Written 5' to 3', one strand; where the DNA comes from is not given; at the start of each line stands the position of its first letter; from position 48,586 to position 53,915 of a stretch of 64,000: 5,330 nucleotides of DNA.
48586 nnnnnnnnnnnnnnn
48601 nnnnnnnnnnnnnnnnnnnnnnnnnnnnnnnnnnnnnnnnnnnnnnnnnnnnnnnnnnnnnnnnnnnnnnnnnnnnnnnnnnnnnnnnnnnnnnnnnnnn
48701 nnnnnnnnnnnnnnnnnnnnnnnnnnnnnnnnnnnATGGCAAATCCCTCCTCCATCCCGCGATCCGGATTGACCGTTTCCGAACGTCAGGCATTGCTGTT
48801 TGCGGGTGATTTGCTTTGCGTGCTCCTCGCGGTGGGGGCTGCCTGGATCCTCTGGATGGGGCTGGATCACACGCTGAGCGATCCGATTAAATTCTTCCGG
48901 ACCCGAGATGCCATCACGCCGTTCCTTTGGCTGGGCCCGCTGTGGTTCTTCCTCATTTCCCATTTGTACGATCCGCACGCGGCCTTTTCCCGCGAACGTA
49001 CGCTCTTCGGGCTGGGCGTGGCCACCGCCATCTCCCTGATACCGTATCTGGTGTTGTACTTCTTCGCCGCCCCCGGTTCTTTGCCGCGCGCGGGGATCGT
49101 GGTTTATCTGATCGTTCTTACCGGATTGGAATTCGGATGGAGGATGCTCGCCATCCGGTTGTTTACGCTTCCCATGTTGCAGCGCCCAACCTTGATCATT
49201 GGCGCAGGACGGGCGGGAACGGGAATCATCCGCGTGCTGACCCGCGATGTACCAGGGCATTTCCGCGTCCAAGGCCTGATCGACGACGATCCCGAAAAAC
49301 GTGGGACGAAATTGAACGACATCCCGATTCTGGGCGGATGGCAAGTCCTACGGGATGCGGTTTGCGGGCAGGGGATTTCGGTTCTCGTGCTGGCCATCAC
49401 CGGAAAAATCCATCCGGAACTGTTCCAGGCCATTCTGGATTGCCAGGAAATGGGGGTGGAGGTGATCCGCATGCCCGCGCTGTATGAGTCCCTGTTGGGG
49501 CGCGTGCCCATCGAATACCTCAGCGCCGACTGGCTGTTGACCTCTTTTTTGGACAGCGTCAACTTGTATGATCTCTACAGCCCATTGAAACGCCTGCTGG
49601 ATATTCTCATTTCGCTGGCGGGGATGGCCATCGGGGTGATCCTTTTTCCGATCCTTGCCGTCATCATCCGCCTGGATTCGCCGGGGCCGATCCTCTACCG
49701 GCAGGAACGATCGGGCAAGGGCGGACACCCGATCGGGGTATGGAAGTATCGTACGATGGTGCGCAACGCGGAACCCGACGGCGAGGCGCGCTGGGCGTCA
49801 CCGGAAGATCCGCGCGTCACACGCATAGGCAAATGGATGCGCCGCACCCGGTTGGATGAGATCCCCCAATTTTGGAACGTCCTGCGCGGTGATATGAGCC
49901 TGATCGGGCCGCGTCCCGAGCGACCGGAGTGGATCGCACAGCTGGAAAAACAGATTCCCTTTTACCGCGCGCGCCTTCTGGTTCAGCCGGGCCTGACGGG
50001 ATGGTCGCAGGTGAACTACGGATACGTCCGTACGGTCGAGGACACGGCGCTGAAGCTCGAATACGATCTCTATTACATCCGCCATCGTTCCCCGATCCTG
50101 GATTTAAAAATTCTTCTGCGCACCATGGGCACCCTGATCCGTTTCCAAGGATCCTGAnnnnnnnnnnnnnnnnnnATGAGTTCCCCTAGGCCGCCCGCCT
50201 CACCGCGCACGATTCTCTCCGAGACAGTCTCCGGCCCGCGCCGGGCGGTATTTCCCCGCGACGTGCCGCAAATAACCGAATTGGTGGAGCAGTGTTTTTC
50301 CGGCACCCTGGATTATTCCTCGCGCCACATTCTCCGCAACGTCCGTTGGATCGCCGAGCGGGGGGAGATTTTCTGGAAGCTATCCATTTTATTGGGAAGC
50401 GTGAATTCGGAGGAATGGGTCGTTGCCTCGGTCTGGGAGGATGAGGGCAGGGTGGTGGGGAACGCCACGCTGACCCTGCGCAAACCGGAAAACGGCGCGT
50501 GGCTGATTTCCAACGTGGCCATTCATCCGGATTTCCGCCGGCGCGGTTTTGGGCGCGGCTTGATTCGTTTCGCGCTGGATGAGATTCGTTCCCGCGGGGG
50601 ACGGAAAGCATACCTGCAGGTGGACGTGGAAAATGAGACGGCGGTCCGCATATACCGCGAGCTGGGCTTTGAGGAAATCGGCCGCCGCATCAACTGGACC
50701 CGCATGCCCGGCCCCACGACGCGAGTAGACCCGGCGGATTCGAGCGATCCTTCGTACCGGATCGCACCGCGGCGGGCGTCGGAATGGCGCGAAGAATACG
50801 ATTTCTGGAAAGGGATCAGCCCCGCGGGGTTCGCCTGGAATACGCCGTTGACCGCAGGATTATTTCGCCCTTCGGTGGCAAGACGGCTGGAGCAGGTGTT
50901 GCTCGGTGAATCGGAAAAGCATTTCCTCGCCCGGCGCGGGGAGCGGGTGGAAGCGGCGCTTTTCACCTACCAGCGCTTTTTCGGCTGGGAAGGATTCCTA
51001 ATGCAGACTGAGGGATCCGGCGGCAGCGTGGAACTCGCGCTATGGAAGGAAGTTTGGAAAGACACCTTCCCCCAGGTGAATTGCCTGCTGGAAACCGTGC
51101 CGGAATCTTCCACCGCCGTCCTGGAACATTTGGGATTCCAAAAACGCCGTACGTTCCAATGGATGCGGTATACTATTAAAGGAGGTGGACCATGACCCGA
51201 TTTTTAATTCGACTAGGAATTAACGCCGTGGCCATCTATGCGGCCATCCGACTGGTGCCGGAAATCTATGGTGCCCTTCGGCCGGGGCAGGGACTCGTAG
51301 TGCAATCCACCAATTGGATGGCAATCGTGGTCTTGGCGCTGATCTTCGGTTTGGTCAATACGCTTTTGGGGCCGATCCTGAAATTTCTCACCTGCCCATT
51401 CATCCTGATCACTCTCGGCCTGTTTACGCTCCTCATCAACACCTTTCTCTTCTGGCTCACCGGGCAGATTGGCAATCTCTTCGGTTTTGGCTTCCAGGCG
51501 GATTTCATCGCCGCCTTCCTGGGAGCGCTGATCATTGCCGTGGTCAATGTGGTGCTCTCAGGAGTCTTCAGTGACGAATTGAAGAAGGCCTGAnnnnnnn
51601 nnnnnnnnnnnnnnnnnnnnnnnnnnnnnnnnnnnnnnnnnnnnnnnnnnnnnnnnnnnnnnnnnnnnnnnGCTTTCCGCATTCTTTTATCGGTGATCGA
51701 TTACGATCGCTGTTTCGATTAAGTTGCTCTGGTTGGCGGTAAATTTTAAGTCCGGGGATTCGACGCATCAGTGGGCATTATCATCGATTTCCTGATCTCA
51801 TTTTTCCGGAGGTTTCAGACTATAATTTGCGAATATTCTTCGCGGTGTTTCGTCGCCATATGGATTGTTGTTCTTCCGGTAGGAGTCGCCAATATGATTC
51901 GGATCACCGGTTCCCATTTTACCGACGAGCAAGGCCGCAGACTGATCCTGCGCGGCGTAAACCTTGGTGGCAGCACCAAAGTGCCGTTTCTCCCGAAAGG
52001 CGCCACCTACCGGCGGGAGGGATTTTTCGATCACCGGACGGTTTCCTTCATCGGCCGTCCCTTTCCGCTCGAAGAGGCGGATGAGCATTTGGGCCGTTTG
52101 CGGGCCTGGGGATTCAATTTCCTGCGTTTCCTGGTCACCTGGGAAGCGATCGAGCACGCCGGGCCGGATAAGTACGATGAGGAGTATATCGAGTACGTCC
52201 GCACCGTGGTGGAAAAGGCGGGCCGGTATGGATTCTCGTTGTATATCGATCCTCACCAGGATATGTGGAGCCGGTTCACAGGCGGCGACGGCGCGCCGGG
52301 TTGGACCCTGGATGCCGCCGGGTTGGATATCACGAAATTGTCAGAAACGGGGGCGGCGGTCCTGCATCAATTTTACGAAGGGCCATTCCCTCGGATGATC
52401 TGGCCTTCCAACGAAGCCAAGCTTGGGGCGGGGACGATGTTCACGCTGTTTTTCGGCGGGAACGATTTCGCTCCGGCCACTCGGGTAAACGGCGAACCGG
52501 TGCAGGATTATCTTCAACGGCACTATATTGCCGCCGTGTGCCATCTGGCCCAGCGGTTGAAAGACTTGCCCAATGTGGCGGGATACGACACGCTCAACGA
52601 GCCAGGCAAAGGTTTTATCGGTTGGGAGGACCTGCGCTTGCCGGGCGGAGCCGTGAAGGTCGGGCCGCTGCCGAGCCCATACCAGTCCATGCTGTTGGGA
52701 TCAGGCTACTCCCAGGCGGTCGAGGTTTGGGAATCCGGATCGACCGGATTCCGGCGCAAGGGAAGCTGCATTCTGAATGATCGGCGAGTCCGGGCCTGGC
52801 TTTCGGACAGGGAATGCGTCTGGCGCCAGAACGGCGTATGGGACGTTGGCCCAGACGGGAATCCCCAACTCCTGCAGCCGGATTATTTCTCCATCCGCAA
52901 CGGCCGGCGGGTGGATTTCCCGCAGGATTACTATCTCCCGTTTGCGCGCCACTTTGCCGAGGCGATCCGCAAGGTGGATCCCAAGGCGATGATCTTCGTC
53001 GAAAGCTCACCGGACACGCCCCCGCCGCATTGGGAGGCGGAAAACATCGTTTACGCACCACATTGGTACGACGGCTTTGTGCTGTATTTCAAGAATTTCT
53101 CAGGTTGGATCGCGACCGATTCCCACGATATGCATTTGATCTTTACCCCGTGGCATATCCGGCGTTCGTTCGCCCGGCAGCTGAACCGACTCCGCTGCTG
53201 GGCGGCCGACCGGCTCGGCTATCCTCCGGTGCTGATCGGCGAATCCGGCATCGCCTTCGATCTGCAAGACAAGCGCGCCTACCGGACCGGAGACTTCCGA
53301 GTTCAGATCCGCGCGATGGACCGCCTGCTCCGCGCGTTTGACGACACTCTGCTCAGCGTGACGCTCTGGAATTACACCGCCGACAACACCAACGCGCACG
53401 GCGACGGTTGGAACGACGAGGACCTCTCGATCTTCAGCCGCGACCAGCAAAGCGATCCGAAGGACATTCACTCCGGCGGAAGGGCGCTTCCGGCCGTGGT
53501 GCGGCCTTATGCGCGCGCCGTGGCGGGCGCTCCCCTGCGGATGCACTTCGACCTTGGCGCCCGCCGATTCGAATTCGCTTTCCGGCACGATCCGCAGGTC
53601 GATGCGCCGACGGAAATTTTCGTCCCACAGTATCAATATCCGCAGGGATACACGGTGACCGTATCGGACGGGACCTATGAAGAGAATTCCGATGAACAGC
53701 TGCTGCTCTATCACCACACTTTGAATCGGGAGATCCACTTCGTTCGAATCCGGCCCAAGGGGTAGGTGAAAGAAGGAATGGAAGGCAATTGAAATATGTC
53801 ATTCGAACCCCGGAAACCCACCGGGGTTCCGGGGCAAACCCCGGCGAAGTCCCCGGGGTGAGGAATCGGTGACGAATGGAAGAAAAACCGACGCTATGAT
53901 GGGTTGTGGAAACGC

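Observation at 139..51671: A ~51-kb unidirectional glycan-assembly supercluster pairs a Wzm/Wzt ABC exporter with eight GT-C-like polytopic membrane proteins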

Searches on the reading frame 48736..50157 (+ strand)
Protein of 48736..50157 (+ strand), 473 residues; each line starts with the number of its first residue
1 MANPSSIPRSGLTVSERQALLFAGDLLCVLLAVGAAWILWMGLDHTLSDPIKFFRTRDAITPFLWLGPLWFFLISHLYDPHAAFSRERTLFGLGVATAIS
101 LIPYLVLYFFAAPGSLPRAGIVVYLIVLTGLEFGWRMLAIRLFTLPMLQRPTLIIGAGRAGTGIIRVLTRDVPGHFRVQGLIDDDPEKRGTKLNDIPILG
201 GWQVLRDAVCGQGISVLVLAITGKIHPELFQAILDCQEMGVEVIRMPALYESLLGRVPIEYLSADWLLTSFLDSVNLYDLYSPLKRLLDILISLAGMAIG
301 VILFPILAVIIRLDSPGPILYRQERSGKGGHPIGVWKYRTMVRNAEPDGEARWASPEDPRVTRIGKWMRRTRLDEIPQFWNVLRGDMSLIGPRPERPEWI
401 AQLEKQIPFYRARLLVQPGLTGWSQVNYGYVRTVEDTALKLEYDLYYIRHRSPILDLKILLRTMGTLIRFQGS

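Call 7: search_protein_families(library=pfam, proteins=[window:48736-50157:+], max_evalue=0.01)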
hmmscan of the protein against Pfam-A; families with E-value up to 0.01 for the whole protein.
window:48736-50157:+ (473 aa): 2 families
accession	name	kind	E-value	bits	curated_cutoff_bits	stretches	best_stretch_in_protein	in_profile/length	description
PF02397.22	Bac_transf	-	1.8e-62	210.5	27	1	285-468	1-178/179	Bacterial sugar transferase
PF13727.12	CoA_binding_3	-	1.4e-05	25.6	25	1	78-247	6-175/175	CoA-binding domain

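Call 20: search_protein_families(library=ncbifam, proteins=[window:48736-50157:+], max_evalue=0.001)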
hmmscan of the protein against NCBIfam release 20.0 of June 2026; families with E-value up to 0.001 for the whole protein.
window:48736-50157:+ (473 aa): 12 families
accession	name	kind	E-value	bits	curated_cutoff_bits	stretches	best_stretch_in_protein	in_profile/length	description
TIGR03025.1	EPS_sugtrans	subfamily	5.2e-108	362.1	295.55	1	25-469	3-440/445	exopolysaccharide biosynthesis polyprenyl glycosylphosphotransferase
TIGR03013.1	EpsB_2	subfamily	2.3e-91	307.1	393.35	1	74-471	48-440/443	TIGR03013 family XrtA/PEP-CTERM system glycosyltransferase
TIGR03023.1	WcaJ_sugtrans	equivalog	4.1e-87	293.3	410.75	1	26-467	4-446/453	undecaprenyl-phosphate glucose phosphotransferase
TIGR03022.1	WbaP_sugtrans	subfamily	3.5e-56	191.4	403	1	21-472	1-454/456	undecaprenyl-phosphate galactose phosphotransferase WbaP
NF007518.0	PRK10124.1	equivalog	1e-45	156.3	684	1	150-464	145-454/464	undecaprenyl-phosphate glucose phosphotransferase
NF050817.1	PolSacchBiosHfsE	equivalog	9.1e-45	153.2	750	1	95-467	89-459/467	polysaccharide biosynthesis protein HfsE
NF052601.1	undeca_RfbP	equivalog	3.7e-42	144.3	330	1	284-468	44-236/244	undecaprenyl-phosphate galactose phosphotransferase family protein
NF041877.1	EPS_EpsZ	equivalog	2.2e-38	132.1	800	1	91-472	75-457/459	exopolysaccharide biosynthesis polyisoprenyl-phosphate hexose-1-phosphate transferase EpsZ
NF011751.0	PRK15204.1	equivalog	1e-22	80.4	907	1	144-472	141-474/476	undecaprenyl-phosphate galactose phosphotransferase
NF045514.1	glycotran_HepC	equivalog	1.9e-19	69.8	140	1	280-394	112-211/220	heterocyst development glycosyltransferase HepC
TIGR03570.1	NeuD_NnaD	subfamily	4.8e-05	23.1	160.8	1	152-223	2-68/202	NeuD/PglB/VioB family sugar acetyltransferase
NF003995.0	PRK05472.2-4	subfamily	0.00023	20.8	126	1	151-224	85-156/213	redox-sensing transcriptional repressor Rex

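Call 73: find_related_loci(query=window:48736-50157:+, collection=metagenome_contigs, flank=10000)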
Query window:48736-50157:+ (473 aa) in metagenome_contigs; peptide patterns used: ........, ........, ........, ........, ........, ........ (x = any residue, [..] = any of these).
600 stretches matched a pattern (row limit reached: there are more); 576 encode a relative of the query (tblastn E <= 1e-3); the best 80 are kept; 80 distinct loci.
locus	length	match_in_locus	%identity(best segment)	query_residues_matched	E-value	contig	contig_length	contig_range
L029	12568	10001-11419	97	1-473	0e+0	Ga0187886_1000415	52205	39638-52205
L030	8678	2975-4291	55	1-473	1e-145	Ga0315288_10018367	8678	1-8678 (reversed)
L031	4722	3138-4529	46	9-473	3e-134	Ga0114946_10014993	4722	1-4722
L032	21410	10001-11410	46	1-472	4e-125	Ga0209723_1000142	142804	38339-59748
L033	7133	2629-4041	40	1-472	2e-121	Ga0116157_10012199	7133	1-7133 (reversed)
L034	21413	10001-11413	42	1-472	5e-120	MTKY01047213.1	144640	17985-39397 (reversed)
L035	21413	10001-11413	43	1-472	9e-120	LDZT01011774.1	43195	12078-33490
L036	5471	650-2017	45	15-472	2e-119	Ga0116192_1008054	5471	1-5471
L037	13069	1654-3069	44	1-472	1e-117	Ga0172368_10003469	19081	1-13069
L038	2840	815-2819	41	16-472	5e-105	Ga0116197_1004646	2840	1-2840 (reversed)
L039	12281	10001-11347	35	15-473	1e-85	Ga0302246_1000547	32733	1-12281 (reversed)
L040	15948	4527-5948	37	12-472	4e-81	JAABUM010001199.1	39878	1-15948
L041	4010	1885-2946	42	117-473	3e-80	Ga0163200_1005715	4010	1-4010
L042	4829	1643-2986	33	17-469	6e-77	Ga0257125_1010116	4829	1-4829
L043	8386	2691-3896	35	72-473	6e-77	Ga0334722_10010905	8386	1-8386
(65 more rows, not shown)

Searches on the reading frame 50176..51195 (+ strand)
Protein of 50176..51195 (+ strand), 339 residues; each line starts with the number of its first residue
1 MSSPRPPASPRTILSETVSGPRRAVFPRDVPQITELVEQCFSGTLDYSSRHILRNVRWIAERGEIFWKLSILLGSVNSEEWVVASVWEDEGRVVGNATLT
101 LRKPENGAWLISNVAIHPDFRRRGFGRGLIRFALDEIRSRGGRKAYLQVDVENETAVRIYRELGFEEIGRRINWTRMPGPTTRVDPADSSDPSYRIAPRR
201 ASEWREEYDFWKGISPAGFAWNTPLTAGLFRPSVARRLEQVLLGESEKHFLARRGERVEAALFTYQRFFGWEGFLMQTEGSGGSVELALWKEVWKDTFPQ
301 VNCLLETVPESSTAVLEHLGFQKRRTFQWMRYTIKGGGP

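Call 8: search_protein_families(library=pfam, proteins=[window:50176-51195:+], max_evalue=0.01)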
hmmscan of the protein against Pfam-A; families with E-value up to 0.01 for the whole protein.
window:50176-51195:+ (339 aa): 9 families
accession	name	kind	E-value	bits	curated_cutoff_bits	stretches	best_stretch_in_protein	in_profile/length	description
PF00583.31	Acetyltransf_1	-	7.6e-17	62.1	20.7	1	79-165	33-116/116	Acetyltransferase (GNAT) family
PF13508.13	Acetyltransf_7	-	7.9e-13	49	27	1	86-167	7-84/84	Acetyltransferase (GNAT) domain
PF08445.16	FR47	-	6.9e-12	45.6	22.1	1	111-168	24-80/86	FR47-like protein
PF13673.13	Acetyltransf_10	-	2e-10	41.2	23.6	1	86-171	35-113/128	Acetyltransferase (GNAT) domain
PF13527.13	Acetyltransf_9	-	8.7e-07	29.4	25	1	28-167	8-126/127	Acetyltransferase (GNAT) domain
PF13302.13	Acetyltransf_3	-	4.5e-05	24.6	25.4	1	79-166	52-138/138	Acetyltransferase (GNAT) domain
PF24553.2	Rv0428c_C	-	5.2e-05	23.4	27.2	1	90-167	141-217/224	Probable histone acetyltransferase Rv0428c C-terminal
PF14542.12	Acetyltransf_CG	-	0.00061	20.3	30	1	97-141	13-57/80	GCN5-related N-acetyl-transferase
PF13420.13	Acetyltransf_4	-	0.0016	18.9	24.3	0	72-170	40-139/155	Acetyltransferase (GNAT) domain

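Call 72: search_protein_families(library=ncbifam, proteins=[window:50176-51195:+], max_evalue=0.00001)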
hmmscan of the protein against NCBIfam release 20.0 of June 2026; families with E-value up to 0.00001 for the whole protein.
window:50176-51195:+ (339 aa): 8 families
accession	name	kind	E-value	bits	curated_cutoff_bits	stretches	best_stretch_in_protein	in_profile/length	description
TIGR01575.1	rimI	equivalog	3.9e-12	46.5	86.4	1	87-174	37-121/132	ribosomal protein S18-alanine N-acetyltransferase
NF049894.1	CG3035_N_ac_Glu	equivalog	9.4e-11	41.5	280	1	83-168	208-292/300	N-acetylglutamate synthase, CG3035 family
NF007025.1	PRK09491.1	equivalog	5.1e-10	39.5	173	1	112-174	66-128/145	ribosomal protein S18-alanine N-acetyltransferase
TIGR03448.1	mycothiol_MshD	equivalog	1.9e-09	37.2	163.1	1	113-169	233-289/294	mycothiol synthase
NF002959.0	PRK03624.1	equivalog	5.3e-09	35.9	124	1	112-167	76-131/147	GNAT family acetyltransferase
NF000487.1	stat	exception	1.2e-06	28.2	420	1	106-169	102-165/189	streptothricin N-acetyltransferase STAT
NF033083.0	AAC_3_I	equivalog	5e-06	26.8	200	1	79-167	45-136/145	AAC(3)-I family aminoglycoside N-acetyltransferase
TIGR03103.1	trio_acet_GNAT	equivalog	6e-06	25.1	569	1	88-168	131-215/547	N-acetylglutaminylglutamine synthetase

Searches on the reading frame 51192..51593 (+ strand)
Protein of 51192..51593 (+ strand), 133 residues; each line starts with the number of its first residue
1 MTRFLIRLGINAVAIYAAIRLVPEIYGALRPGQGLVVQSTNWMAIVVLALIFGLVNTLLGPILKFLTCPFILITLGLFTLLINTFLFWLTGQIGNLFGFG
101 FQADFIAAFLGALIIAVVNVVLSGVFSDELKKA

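Call 8: search_protein_families(library=pfam, proteins=[window:51192-51593:+], max_evalue=0.01)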
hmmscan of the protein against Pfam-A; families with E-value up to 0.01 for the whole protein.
window:51192-51593:+ (133 aa): 1 family
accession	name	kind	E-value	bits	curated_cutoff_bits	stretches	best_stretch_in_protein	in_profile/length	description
PF04020.18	Phage_holin_4_2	-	2e-22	80.2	28.8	1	3-121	2-105/105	Mycobacterial 4 TMS phage holin, superfamily IV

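Call 20: search_protein_families(library=ncbifam, proteins=[window:51192-51593:+], max_evalue=0.001)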
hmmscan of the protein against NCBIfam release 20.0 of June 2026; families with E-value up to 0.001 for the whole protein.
window:51192-51593:+ (133 aa): 0 families

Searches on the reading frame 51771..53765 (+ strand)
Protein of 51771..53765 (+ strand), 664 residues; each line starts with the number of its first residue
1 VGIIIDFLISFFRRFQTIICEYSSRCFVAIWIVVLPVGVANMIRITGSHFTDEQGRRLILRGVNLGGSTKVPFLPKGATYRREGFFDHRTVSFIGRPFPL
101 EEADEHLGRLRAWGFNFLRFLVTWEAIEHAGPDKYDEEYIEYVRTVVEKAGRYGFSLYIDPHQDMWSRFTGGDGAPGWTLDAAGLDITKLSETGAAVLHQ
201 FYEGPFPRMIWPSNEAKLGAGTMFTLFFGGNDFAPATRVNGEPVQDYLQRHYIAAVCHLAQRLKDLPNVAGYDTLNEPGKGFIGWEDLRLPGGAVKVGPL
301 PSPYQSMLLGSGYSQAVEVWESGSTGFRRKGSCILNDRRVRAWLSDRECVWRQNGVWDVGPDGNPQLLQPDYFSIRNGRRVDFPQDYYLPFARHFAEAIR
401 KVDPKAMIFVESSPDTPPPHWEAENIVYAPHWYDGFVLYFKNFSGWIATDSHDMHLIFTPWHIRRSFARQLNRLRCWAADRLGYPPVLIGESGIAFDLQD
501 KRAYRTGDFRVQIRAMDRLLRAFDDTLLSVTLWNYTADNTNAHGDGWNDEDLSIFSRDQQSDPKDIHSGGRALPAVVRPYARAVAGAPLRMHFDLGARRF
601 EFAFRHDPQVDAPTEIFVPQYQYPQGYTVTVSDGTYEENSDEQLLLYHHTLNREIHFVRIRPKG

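Call 8: search_protein_families(library=pfam, proteins=[window:51771-53765:+], max_evalue=0.01)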
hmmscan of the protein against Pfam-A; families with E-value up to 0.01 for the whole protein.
window:51771-53765:+ (664 aa): 2 families
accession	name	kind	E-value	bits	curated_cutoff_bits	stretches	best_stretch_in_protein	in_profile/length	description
PF18564.7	Glyco_hydro_5_C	-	6.2e-22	78.3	22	1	578-660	1-87/87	Glycoside hydrolase family 5 C-terminal domain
PF00150.24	Cellulase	-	1.3e-15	58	23.5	2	104-166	24-88/272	Cellulase (glycosyl hydrolase family 5)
